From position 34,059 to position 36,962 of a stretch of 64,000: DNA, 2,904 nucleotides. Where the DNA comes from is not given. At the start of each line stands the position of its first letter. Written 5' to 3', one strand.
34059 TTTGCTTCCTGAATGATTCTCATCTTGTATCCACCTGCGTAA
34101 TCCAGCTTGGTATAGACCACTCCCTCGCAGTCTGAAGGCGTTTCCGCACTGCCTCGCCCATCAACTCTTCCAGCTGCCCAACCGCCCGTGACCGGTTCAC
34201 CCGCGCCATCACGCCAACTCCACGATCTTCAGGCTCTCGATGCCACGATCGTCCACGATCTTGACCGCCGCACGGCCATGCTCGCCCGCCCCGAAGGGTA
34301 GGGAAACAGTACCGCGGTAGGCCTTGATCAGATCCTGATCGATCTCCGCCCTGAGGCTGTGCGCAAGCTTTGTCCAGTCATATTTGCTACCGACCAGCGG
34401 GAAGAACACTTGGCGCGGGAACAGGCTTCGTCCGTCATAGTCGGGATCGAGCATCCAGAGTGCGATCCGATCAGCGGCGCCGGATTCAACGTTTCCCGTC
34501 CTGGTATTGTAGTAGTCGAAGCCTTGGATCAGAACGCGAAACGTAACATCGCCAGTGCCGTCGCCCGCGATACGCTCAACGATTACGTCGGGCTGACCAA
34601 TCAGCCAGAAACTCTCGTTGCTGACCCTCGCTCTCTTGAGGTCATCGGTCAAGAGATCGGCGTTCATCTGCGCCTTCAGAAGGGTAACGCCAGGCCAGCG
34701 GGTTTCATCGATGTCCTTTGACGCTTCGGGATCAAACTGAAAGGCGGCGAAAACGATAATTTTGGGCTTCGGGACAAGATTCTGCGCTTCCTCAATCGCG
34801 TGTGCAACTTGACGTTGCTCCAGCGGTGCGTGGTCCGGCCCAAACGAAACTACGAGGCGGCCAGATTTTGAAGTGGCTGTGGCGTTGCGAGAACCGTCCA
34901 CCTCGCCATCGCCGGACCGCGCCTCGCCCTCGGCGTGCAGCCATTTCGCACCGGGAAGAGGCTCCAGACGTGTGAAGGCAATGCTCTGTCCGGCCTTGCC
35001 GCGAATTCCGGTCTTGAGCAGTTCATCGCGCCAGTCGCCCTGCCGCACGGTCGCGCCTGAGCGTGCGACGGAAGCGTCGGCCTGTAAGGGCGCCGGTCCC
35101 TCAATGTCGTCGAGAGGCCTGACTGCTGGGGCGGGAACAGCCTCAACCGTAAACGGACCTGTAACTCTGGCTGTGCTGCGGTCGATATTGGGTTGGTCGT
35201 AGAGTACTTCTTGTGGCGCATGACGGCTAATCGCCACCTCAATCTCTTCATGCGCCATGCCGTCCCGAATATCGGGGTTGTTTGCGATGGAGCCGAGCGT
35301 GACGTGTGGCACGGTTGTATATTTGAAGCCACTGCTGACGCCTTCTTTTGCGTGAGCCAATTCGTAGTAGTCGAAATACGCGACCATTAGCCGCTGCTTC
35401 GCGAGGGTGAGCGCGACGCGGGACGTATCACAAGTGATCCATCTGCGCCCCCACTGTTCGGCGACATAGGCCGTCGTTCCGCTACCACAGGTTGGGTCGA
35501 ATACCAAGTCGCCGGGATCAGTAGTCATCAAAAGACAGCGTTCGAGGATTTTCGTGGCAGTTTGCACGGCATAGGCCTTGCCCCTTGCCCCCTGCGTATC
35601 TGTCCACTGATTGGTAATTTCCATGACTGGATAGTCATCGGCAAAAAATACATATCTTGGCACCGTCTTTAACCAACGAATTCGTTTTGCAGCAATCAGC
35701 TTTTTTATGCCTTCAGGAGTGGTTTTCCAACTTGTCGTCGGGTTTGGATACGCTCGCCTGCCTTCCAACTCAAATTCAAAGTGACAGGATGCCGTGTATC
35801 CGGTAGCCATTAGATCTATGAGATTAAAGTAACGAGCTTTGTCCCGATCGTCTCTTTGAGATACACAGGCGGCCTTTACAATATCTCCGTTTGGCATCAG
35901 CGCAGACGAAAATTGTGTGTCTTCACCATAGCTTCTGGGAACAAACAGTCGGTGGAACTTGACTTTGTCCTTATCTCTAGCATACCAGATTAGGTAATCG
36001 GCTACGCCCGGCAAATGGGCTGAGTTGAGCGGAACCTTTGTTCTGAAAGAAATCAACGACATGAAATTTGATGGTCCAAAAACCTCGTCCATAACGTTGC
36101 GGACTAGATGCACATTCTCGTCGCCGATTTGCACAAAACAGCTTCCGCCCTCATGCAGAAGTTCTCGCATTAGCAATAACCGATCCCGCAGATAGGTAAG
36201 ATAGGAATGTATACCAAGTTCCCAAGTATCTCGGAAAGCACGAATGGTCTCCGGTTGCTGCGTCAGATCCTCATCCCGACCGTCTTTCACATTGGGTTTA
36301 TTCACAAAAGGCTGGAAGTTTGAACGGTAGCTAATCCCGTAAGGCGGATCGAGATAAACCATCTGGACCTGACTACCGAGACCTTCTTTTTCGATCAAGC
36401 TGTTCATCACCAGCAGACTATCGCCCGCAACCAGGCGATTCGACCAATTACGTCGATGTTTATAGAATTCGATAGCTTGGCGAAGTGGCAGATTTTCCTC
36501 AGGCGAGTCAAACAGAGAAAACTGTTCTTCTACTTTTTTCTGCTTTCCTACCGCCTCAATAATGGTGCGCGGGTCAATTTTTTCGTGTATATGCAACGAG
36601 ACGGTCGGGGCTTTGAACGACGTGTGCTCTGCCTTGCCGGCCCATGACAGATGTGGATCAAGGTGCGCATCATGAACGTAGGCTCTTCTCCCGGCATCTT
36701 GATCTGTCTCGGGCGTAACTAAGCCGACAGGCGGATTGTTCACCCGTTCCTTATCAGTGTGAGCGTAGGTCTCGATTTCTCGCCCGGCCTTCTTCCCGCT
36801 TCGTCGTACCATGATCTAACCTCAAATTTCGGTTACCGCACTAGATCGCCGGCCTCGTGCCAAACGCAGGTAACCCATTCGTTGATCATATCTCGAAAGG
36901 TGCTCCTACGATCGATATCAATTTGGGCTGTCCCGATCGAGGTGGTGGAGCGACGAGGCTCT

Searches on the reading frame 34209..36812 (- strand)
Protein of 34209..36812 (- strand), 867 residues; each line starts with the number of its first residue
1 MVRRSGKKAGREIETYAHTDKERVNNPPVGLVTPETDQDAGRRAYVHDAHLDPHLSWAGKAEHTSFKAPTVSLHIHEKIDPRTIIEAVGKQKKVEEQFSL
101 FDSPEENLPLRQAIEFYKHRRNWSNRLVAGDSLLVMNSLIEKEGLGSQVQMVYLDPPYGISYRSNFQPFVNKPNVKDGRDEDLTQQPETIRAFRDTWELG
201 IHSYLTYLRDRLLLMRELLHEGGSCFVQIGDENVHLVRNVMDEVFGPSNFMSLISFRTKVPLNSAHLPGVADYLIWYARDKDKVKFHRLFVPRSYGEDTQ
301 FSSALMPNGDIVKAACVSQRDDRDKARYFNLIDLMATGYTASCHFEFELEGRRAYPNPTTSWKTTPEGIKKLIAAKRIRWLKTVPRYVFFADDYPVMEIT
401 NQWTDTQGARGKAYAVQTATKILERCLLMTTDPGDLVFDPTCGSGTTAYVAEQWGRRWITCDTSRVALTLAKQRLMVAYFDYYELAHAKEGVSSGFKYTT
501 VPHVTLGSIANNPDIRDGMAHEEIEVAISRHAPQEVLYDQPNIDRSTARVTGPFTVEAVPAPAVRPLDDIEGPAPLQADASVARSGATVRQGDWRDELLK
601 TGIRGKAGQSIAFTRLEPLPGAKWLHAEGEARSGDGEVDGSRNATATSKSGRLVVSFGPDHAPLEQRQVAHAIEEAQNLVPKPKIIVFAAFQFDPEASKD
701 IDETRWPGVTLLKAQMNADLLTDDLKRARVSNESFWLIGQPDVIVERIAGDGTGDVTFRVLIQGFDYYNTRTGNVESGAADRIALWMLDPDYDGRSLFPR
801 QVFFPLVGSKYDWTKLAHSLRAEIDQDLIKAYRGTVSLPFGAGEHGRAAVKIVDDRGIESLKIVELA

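Call 62: search_protein_families(library=pfam, proteins=[window:34209-36812:-], max_evalue=0.0001)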
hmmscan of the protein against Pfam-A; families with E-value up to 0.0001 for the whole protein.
window:34209-36812:- (867 aa): 1 family
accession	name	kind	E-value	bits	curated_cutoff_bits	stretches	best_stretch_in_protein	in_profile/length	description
PF01555.25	N6_N4_Mtase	-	2.3e-30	106.6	26.7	1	149-472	1-220/221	DNA methylase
